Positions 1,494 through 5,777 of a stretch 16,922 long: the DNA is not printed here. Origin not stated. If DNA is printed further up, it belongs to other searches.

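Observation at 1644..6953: Orphan 1327-aa protein abutted to an insert-bearing GTPase: candidate uncharacterised two-gene GTPase module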

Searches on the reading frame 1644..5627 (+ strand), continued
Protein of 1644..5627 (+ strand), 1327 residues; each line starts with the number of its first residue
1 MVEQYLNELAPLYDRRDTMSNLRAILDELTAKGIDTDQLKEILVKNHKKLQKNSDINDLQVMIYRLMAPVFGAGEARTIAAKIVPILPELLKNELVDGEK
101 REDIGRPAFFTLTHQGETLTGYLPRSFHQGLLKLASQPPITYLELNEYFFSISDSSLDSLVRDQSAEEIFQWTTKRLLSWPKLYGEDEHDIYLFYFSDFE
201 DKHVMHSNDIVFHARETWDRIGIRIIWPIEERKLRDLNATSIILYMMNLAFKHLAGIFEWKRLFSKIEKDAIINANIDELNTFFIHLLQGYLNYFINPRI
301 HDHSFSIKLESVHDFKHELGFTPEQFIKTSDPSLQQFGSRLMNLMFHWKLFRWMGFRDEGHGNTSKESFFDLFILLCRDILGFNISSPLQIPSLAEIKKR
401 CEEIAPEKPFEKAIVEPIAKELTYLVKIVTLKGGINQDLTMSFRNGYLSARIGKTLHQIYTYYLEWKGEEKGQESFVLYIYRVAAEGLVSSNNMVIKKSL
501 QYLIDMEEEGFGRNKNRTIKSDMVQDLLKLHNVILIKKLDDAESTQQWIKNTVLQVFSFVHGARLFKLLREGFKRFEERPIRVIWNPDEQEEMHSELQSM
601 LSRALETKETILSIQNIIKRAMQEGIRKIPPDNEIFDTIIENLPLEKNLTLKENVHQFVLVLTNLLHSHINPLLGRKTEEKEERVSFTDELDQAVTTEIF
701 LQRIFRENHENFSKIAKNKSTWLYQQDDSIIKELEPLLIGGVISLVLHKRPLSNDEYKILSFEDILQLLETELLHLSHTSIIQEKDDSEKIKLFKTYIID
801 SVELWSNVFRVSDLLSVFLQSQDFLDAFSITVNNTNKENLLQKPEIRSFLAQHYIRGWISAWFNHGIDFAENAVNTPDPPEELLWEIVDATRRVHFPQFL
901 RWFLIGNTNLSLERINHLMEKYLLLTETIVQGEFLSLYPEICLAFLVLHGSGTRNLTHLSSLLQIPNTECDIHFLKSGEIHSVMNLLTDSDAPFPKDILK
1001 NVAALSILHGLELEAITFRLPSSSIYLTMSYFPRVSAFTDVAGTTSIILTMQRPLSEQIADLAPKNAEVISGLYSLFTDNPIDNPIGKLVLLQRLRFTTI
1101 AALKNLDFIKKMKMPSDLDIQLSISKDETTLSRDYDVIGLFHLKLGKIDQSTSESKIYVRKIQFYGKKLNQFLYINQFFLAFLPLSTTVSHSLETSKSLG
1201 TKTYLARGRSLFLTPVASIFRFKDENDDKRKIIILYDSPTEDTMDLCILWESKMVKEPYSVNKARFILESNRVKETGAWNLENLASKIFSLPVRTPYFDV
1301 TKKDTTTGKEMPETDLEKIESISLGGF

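Call 95: search_protein_families(library=ncbifam, proteins=[P0002, P0036, P0037, P0038, P0039, P0049, P0052], max_evalue=0.5)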
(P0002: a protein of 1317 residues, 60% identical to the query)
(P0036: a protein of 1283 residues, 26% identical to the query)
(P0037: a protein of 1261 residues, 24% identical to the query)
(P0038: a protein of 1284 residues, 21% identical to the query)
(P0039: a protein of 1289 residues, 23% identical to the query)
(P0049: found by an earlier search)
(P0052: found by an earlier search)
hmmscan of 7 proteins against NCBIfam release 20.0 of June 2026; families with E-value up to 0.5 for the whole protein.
P0002 (1317 aa): 2 families
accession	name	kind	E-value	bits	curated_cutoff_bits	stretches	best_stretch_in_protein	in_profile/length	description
NF053507.1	T3SS_WxxxE_eff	domain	0.0083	15.8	38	1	573-609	58-94/141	type III secrection system effector, WxxxE family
TIGR03285.1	methan_mark_14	hypoth_equivalog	0.15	10.8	274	1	584-649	48-114/446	methanogenesis marker 14 protein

P0036 (1283 aa): 0 families

P0037 (1261 aa): 0 families

P0038 (1284 aa): 0 families

P0039 (1289 aa): 0 families

P0049 (1276 aa): 0 families

P0052 (1313 aa): 0 families
